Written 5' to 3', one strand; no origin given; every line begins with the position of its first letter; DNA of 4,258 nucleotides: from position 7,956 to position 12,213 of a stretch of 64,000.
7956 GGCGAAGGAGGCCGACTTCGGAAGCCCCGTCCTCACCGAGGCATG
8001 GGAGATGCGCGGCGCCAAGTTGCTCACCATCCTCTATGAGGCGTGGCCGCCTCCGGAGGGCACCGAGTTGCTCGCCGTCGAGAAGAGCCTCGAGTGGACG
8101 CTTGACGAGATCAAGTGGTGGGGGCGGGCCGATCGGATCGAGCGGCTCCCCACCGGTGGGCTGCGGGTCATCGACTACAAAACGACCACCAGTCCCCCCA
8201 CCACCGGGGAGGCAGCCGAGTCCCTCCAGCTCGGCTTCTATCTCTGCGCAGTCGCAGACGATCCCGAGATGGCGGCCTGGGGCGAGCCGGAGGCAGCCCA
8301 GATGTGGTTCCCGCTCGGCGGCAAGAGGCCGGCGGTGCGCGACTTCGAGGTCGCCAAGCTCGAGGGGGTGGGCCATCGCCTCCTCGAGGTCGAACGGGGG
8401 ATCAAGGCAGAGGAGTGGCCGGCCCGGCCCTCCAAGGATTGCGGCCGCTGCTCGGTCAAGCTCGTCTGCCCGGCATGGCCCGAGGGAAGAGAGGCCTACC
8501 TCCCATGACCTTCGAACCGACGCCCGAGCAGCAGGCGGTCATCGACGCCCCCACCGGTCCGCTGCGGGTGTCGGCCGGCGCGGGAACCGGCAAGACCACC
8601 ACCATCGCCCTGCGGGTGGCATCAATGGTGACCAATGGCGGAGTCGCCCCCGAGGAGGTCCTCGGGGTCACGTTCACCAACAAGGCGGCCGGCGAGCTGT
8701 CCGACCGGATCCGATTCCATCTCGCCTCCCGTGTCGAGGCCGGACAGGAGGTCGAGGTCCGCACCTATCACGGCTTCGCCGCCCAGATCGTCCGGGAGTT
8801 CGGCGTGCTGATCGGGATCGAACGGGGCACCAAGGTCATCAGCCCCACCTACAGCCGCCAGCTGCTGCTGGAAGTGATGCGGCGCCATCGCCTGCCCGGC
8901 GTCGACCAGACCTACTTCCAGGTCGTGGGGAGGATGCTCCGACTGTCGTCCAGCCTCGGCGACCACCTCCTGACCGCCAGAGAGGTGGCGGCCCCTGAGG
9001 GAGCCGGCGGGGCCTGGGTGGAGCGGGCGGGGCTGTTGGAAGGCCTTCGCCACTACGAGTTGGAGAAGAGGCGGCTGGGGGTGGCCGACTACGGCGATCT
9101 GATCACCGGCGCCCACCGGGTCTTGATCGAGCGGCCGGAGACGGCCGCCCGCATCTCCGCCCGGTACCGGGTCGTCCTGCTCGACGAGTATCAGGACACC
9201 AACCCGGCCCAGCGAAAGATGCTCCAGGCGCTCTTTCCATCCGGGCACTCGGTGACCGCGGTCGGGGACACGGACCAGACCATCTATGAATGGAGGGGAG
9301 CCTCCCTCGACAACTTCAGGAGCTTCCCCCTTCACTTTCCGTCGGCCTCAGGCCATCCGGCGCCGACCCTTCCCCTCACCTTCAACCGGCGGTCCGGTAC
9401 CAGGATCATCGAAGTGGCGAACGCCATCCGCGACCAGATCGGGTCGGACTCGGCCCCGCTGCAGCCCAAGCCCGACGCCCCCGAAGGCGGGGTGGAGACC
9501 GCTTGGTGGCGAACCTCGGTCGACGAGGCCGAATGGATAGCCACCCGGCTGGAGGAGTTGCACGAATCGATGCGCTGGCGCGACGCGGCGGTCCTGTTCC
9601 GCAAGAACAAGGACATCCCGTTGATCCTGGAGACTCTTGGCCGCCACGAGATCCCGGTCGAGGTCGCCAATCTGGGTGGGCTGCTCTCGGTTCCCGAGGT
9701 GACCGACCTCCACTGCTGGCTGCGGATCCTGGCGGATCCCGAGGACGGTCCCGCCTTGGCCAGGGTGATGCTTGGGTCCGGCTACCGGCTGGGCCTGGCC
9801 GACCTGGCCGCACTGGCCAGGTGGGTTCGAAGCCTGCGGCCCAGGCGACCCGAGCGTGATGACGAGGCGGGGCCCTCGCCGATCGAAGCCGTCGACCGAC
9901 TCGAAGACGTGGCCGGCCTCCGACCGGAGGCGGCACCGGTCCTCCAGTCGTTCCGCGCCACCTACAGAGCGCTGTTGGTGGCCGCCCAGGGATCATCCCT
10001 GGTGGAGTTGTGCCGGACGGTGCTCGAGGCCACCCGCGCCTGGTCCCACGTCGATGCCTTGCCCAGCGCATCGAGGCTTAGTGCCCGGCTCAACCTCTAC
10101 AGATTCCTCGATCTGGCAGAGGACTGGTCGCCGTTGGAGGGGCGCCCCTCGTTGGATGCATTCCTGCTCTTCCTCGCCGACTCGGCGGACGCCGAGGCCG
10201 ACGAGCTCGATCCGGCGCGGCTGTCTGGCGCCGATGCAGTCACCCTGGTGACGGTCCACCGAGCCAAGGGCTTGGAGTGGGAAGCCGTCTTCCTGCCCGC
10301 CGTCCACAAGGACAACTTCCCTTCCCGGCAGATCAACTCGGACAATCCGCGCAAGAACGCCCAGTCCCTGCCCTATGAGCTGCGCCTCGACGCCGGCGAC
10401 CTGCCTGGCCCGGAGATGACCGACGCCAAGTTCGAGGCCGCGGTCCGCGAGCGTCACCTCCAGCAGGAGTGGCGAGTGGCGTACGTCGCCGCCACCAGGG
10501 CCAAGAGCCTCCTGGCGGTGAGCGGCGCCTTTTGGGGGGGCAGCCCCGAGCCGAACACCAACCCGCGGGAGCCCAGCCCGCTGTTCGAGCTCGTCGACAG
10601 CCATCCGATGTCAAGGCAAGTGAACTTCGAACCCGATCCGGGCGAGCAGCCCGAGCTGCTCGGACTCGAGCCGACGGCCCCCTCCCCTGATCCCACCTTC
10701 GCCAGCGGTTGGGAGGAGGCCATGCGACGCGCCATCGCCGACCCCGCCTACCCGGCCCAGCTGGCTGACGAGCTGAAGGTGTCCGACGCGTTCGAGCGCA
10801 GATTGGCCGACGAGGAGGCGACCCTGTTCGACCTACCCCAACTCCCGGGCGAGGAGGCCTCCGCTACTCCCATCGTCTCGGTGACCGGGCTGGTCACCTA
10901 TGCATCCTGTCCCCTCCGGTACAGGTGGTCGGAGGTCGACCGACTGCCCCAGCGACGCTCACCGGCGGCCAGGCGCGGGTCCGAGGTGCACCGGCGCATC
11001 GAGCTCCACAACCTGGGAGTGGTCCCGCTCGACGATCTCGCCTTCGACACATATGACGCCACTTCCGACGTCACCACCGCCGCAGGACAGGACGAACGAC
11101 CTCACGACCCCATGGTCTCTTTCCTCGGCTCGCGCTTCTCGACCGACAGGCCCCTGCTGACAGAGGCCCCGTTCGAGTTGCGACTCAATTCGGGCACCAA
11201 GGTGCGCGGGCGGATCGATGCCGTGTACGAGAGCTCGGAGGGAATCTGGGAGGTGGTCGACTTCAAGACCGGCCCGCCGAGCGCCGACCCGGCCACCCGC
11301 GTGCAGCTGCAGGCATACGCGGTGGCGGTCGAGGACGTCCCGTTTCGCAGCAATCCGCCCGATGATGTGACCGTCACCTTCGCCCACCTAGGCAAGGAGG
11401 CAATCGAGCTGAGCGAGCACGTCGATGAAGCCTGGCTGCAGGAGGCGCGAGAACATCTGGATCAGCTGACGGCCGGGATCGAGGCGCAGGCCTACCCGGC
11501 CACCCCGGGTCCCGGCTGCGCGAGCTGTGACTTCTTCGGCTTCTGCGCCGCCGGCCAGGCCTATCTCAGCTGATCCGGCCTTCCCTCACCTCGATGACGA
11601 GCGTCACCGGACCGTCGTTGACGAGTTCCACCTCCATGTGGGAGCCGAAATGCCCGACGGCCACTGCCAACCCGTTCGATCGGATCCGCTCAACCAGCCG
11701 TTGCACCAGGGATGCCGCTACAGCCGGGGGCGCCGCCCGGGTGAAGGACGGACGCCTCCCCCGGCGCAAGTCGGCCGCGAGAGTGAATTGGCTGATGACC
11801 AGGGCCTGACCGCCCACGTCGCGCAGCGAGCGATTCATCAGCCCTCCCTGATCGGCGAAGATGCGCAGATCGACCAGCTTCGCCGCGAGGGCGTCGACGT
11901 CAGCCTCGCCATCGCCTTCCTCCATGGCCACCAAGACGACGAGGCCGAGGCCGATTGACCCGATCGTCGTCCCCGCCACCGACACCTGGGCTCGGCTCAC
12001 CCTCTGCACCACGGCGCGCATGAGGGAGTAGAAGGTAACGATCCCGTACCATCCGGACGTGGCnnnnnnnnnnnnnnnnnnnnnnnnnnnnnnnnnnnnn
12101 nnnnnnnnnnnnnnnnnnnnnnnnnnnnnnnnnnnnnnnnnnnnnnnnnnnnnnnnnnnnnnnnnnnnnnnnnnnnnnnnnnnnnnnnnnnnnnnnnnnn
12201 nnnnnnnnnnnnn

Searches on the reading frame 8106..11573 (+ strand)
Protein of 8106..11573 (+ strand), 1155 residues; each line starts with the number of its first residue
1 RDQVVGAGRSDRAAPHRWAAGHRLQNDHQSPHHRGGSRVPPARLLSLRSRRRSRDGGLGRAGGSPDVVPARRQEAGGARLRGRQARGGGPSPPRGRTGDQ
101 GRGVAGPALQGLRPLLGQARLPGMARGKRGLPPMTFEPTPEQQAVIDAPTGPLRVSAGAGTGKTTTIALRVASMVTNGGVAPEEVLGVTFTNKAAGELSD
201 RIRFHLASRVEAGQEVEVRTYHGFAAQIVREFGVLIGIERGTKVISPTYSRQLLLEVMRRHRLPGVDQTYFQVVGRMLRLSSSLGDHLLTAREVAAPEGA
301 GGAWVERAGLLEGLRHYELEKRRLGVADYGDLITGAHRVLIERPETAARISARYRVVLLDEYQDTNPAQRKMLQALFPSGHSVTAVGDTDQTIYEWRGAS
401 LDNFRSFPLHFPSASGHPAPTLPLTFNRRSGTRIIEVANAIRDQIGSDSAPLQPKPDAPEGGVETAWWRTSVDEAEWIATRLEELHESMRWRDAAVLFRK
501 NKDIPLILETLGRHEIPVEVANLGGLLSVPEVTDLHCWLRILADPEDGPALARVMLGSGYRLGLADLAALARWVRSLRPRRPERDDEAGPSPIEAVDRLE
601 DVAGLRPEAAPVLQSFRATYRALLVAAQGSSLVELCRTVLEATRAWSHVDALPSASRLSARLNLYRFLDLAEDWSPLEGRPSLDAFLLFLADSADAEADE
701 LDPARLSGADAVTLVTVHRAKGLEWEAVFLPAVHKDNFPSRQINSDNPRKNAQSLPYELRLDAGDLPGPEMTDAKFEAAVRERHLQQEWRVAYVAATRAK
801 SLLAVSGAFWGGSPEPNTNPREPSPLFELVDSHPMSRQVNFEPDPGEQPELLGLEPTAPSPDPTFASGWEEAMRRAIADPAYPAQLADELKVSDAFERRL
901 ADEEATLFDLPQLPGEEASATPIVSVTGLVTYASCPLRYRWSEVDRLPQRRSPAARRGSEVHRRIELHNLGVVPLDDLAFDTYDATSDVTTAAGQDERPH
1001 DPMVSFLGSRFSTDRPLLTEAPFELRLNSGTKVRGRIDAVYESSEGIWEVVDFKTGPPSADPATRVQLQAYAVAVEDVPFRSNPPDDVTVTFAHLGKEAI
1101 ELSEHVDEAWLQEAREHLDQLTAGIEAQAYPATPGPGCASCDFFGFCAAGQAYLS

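Call 7: search_protein_families(library=pfam, proteins=[window:8106-11573:+], max_evalue=0.001)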
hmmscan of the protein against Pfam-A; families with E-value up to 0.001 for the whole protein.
window:8106-11573:+ (1155 aa): 6 families
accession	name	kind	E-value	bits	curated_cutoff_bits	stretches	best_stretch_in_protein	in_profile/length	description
PF00580.27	UvrD-helicase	-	4.2e-55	187.8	23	1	139-411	2-270/271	UvrD/REP helicase N-terminal domain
PF13361.12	UvrD_C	-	3.4e-31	109.4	25.6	2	663-806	240-346/350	UvrD-like helicase C-terminal domain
PF12705.13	PDDEXK_1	-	1.3e-27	97.8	22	1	924-1147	2-246/247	PD-(D/E)XK nuclease superfamily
PF13245.12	AAA_19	-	2.9e-20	73.2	25.1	1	143-395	3-132/134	AAA domain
PF13538.12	UvrD_C_2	-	1.1e-07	32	27.4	1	712-733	2-23/52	UvrD-like helicase C-terminal domain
PF13604.12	AAA_30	-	2.6e-07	31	27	1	153-203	21-67/191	AAA domain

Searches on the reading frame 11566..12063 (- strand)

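Call 7: search_protein_families(library=pfam, proteins=[window:11566-12063:-], max_evalue=0.001)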
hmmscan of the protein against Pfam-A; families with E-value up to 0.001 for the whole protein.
window:11566-12063:- (165 aa): 1 family
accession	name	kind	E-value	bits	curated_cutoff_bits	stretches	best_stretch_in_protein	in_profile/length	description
PF02580.21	Tyr_Deacylase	-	8.8e-52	175.7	25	1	16-158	1-144/144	D-Tyr-tRNA(Tyr) deacylase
